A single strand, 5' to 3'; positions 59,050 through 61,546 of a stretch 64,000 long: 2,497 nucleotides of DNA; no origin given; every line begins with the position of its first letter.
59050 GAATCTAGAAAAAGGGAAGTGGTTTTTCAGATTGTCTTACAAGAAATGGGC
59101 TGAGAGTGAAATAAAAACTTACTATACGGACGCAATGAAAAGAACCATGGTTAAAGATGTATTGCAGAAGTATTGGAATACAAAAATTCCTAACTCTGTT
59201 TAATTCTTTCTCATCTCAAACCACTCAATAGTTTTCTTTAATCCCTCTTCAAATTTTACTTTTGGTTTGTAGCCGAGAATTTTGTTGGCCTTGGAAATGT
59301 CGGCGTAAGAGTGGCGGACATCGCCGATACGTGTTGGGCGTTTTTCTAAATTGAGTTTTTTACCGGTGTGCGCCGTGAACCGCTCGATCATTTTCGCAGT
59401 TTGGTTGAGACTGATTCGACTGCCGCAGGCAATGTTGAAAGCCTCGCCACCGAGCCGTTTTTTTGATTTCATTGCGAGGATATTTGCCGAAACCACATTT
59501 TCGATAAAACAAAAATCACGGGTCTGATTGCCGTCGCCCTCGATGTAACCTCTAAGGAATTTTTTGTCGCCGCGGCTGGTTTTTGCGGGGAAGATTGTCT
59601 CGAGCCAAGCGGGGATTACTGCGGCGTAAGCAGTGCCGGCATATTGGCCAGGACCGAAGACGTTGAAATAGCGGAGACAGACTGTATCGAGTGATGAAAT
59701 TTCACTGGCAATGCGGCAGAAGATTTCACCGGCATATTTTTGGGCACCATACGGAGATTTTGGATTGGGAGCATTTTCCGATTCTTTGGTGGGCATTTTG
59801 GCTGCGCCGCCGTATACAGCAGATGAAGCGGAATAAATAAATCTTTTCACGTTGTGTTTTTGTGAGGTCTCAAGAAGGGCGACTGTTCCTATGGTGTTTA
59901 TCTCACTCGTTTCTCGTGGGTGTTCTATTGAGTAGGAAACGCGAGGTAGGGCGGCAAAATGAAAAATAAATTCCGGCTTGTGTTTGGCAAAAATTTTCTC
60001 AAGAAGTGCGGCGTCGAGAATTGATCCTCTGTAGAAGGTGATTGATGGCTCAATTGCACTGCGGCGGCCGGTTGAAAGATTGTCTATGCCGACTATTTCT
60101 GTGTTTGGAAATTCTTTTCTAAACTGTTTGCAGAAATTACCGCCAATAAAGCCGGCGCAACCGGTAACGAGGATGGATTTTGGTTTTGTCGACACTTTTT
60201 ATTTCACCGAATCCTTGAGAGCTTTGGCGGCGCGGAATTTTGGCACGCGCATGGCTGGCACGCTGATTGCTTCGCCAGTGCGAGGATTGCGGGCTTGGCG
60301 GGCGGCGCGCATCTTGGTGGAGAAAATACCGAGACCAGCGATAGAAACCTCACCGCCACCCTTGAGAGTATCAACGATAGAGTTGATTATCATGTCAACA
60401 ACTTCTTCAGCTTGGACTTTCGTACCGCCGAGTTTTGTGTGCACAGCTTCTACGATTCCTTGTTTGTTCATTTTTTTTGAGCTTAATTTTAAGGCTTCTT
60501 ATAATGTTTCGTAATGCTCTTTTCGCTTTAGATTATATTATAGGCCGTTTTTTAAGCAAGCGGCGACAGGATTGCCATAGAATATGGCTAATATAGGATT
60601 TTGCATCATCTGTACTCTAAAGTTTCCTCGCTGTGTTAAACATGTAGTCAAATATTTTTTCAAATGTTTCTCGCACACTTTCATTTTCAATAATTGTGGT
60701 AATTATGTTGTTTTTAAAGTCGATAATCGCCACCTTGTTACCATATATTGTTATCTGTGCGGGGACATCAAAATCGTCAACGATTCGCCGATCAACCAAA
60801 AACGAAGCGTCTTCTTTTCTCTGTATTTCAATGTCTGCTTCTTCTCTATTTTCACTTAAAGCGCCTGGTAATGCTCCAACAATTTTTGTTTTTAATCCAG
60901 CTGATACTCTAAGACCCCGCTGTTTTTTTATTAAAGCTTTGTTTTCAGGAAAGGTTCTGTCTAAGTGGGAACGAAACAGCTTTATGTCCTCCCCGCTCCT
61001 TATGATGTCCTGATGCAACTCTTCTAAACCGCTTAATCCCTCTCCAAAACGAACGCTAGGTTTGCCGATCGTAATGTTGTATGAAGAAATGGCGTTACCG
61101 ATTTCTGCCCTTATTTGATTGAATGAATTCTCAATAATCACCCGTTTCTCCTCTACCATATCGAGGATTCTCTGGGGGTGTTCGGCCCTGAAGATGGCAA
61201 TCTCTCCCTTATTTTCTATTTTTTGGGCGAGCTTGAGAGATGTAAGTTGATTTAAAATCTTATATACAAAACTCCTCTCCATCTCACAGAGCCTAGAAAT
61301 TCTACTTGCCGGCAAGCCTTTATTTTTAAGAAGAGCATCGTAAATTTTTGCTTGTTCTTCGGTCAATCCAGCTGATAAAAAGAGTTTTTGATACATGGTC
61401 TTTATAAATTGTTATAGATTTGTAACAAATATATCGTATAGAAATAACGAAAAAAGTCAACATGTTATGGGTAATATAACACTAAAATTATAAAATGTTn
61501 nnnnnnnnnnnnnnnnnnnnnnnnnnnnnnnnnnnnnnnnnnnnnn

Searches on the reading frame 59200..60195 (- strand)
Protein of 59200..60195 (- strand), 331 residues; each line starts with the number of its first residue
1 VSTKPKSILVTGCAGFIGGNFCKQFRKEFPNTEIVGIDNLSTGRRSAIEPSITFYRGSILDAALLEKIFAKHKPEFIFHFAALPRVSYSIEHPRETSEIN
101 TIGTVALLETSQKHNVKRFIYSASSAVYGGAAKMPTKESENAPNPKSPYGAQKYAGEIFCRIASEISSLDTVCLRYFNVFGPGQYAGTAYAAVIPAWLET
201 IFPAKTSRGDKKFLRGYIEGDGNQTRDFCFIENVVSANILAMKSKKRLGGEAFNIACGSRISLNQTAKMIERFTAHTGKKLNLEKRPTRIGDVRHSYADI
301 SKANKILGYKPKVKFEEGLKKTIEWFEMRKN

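Call 25: search_protein_families(library=pfam, proteins=[window:59200-60195:-])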
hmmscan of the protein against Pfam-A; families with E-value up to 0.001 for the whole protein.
window:59200-60195:- (331 aa): 6 families
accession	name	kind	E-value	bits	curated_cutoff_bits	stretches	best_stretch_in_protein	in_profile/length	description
PF01370.27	Epimerase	-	9.8e-56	189.3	20.9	1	8-256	1-240/240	NAD dependent epimerase/dehydratase family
PF16363.11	GDP_Man_Dehyd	-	5.8e-51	174.3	27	1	9-322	1-332/332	GDP-mannose 4,6 dehydratase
PF01073.25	3Beta_HSD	-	1.9e-17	63.7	22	1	9-244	1-231/280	3-beta hydroxysteroid dehydrogenase/isomerase family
PF04321.23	RmlD_sub_bind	-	2.8e-14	53.3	27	1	7-181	2-153/287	RmlD substrate binding domain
PF02719.21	Polysacc_synt_2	-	4e-14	52.9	20.2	1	8-181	1-173/293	Polysaccharide biosynthesis protein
PF07993.18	NAD_binding_4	-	0.00013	21.6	20.1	1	75-181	90-209/258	Male sterility protein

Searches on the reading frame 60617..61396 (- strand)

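Call 25: search_protein_families(library=pfam, proteins=[window:60617-61396:-])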
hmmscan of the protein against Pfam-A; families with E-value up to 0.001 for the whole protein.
window:60617-61396:- (259 aa): 1 family
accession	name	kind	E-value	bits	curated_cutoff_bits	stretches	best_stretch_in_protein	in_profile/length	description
PF01978.25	TrmB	-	2.7e-09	37.2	25.6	1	10-72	5-65/68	Sugar-specific transcriptional regulator TrmB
